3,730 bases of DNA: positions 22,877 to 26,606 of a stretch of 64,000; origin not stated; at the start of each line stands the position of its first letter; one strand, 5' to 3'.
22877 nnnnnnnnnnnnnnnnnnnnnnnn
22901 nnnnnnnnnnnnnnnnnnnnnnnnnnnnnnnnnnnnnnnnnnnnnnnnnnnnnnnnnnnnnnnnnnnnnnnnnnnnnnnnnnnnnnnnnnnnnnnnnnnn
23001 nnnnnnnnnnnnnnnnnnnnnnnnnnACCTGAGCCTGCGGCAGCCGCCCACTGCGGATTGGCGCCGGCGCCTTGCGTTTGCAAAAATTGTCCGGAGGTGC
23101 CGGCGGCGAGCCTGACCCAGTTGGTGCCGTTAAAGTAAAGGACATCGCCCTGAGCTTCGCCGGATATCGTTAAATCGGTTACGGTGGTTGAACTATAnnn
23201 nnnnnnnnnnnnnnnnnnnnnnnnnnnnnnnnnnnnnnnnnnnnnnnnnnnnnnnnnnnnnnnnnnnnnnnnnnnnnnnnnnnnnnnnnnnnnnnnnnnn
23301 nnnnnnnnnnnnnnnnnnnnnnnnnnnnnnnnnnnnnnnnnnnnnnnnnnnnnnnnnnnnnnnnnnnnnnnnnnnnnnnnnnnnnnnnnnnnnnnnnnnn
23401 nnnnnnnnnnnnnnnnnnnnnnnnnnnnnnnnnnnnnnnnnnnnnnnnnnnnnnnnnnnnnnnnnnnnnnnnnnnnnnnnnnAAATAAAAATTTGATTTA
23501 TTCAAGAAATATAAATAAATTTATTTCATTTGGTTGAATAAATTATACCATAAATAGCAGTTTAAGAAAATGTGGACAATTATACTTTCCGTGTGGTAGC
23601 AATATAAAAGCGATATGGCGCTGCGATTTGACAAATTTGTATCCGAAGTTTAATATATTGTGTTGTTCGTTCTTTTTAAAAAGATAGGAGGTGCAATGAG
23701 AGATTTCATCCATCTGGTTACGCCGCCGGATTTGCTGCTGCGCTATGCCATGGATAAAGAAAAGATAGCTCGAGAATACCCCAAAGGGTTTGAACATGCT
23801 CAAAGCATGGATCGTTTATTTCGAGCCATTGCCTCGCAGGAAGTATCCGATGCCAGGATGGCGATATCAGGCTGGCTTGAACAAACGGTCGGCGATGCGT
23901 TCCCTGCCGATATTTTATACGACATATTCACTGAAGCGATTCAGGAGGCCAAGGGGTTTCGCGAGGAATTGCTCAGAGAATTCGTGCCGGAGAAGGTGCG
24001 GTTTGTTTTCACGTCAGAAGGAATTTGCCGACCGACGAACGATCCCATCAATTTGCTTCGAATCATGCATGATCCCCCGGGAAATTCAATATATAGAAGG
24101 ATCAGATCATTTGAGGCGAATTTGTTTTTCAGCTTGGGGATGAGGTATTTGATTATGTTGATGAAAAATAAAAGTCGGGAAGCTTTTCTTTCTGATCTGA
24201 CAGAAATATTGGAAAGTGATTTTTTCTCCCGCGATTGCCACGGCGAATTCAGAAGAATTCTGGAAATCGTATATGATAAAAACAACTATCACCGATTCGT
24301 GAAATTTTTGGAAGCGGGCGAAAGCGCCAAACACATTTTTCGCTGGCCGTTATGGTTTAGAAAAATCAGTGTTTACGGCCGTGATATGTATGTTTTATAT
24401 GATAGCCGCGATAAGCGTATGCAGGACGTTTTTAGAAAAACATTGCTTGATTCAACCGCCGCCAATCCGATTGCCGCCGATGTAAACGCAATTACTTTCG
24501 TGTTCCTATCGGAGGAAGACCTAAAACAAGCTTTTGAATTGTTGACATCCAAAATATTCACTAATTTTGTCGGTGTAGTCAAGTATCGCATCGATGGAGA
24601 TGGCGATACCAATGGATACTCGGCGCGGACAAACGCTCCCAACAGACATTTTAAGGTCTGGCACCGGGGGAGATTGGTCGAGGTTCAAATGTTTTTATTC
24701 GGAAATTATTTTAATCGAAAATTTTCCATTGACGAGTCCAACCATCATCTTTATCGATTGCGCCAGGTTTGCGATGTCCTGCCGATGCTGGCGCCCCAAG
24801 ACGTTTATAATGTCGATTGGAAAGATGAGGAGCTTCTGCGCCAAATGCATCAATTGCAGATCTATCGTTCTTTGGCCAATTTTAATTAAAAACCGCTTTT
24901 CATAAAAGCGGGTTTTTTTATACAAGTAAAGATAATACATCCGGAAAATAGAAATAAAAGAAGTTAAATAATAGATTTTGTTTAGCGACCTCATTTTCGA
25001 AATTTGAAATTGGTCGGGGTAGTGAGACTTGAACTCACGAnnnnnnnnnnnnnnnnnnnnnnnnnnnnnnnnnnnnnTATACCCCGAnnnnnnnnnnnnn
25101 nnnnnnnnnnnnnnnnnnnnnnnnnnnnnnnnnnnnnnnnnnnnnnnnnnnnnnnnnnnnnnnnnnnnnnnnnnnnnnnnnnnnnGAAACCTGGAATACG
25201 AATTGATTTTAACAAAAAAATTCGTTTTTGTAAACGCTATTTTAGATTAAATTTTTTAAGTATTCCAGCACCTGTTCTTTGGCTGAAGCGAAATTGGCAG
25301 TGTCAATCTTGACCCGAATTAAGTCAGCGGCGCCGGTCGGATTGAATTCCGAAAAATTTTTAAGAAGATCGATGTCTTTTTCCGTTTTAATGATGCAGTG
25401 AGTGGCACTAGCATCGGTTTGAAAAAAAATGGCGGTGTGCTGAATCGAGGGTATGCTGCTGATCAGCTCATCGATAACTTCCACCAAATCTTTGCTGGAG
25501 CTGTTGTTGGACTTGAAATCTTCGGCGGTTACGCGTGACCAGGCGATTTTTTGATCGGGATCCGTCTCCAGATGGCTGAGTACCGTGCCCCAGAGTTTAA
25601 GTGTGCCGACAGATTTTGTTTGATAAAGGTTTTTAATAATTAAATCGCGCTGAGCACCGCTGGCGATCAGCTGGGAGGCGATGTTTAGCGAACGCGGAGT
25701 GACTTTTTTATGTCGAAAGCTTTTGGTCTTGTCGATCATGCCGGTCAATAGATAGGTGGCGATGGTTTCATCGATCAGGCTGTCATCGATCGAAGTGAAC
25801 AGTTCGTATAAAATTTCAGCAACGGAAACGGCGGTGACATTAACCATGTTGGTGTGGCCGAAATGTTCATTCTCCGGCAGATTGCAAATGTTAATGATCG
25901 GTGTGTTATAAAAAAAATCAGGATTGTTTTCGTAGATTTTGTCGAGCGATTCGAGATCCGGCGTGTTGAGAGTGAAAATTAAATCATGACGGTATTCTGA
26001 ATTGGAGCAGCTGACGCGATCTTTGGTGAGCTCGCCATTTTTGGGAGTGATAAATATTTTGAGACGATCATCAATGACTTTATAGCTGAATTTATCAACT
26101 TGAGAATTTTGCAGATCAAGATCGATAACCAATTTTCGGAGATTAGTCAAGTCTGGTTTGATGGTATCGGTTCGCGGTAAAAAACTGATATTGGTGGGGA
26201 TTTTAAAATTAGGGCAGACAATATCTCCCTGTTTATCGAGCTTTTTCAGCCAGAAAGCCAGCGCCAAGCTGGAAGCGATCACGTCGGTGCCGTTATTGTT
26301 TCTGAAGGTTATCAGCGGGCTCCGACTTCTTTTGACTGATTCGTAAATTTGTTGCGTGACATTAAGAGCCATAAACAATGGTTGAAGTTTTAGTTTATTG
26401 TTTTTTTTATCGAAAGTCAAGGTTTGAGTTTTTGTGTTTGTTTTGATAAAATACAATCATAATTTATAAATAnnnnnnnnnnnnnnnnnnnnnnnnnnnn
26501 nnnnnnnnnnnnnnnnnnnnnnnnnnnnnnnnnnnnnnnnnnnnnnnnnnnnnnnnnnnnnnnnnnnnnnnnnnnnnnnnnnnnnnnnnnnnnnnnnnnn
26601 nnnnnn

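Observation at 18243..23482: Two-gene operon of large secreted repeat proteins with a 180-bp perfect intragenic direct repeat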

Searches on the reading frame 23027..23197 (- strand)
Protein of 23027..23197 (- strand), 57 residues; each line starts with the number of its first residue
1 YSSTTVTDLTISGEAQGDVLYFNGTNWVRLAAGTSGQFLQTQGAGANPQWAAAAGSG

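Call 99: search_solved_structures(query=A5, max_evalue=1, show_alignments=4)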
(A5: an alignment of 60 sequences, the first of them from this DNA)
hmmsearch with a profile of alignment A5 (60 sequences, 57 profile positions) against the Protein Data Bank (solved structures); distinct sequences matched with E-value up to 1: 2.
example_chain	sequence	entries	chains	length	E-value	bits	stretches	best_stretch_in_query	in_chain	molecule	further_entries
9mnw_C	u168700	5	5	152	0.45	13.1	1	13-34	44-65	Nanobody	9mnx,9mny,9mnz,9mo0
6hd8_A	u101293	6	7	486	0.58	12.7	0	14-34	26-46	Nanobody,Maltose/maltodextrin-binding periplasmic protein | Nanobody,Maltose/maltodextrin-binding periplasmic protein,Maltose/maltodextrin-binding per | Nanobod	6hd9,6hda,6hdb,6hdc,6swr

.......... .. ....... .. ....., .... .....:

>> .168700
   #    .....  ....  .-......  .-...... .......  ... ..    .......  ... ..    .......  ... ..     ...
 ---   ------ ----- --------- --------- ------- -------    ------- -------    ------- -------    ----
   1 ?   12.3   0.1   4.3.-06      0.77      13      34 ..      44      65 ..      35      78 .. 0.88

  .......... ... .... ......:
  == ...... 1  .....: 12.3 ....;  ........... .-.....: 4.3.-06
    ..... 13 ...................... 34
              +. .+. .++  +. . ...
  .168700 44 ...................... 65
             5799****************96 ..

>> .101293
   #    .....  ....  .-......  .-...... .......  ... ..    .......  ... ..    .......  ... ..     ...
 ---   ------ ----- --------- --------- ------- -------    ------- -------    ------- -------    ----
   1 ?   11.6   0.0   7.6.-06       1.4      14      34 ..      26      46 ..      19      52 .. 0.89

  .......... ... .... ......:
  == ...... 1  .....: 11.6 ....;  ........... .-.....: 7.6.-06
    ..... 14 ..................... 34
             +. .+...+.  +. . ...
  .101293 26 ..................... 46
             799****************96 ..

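Call 100: search_protein_families(library=phrogs, alignment_id=A5, max_evalue=0.01)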
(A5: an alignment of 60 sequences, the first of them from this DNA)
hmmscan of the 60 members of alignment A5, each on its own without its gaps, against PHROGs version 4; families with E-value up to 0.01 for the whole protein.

A. member 1, seq(57 aa): 4 families
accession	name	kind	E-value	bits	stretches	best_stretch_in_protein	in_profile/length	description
phrog_9851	-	tail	0.00033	19.6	1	15-52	276-312/1092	tail fiber protein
phrog_9729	-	tail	0.0042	16.7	1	4-36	551-583/750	tail fiber protein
phrog_23837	-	head and packaging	0.0048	16.8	1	15-56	109-151/507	virion structural protein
phrog_9627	-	unknown function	0.0069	15.7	1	6-37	511-542/676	-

B. families by the number of members that match (of 60 scanned): 12 families
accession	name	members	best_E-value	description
phrog_9851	-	16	1.2e-05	tail fiber protein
phrog_23837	-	9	2.4e-08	virion structural protein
phrog_30390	-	7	3.3e-06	-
phrog_9729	-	5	5.8e-06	tail fiber protein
phrog_9627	-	5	5.7e-05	-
phrog_32934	-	4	4.7e-08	-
phrog_33513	-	1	5.4e-06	-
phrog_3384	-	1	4.5e-05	-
phrog_29838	-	1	0.00079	-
phrog_32632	-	1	0.0022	-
phrog_15443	-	1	0.0077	-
phrog_38058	-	1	0.01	tail fiber protein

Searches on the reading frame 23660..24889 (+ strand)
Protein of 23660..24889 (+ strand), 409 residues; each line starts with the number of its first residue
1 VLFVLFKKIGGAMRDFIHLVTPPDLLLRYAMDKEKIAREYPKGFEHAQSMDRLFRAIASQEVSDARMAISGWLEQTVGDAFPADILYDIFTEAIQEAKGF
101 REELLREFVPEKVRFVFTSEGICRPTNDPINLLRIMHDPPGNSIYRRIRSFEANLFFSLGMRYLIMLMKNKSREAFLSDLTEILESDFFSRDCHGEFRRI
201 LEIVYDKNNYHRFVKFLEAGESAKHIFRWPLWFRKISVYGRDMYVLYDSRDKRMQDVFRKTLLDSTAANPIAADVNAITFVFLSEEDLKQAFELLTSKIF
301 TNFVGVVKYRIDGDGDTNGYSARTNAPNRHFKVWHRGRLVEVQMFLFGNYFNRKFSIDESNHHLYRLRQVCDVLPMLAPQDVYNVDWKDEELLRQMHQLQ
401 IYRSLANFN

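Call 13: search_protein_families(library=pfam, proteins=[window:23660-24889:+], max_evalue=0.001)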
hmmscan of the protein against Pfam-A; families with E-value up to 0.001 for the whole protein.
window:23660-24889:+ (409 aa): 0 families

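Call 28: search_protein_families(library=ncbifam, proteins=[window:23660-24889:+], max_evalue=0.01)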
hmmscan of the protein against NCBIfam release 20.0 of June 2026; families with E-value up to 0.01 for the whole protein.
window:23660-24889:+ (409 aa): 0 families

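Call 29: search_solved_structures(query=window:23660-24889:+, max_evalue=1)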
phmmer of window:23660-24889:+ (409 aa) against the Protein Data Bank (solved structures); distinct sequences matched with E-value up to 1: 6.
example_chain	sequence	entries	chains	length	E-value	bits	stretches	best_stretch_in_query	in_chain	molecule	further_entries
9soi_A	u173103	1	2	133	0.16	14.2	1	142-206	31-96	Glucose-induced degradation protein 8 homolog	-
5v5z_A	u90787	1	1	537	0.22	13.8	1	221-301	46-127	Lanosterol 14-alpha demethylase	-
9sni_B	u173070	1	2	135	0.24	13.6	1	142-207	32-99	Glucose-induced degradation protein 8 homolog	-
5fsa_A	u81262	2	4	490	0.27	13.4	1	225-302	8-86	CYP51 VARIANT1 | Sterol 14-alpha demethylase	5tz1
9soc_B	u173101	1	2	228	0.65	12.2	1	142-207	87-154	Glucose-induced degradation protein 8 homolog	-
7nsc_H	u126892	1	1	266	0.81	11.9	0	142-207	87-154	Glucose-induced degradation protein 8 homolog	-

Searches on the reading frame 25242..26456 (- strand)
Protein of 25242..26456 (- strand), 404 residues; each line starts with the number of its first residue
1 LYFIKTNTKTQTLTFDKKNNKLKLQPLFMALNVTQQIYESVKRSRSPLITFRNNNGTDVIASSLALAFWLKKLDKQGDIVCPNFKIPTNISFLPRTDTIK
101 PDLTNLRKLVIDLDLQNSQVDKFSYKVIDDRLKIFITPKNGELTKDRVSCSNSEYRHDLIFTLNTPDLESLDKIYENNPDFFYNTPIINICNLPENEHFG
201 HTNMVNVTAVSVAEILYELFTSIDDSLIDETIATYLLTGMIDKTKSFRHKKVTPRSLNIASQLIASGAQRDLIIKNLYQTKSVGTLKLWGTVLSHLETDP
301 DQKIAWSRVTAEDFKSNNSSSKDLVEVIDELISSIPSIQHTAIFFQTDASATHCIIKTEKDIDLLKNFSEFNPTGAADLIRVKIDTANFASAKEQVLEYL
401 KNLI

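Call 13: search_protein_families(library=pfam, proteins=[window:25242-26456:-], max_evalue=0.001)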
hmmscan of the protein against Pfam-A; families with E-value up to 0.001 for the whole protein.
window:25242-26456:- (404 aa): 0 families

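Call 28: search_protein_families(library=ncbifam, proteins=[window:25242-26456:-], max_evalue=0.01)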
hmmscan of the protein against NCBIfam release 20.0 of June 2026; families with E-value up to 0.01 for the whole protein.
window:25242-26456:- (404 aa): 1 family
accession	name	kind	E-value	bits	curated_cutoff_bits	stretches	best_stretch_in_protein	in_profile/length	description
NF053633.1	OlncasPapPhNrnA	equivalog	4.1e-07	29.2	350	1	201-346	122-261/317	bifunctional oligoribonuclease/PAP phosphatase NrnA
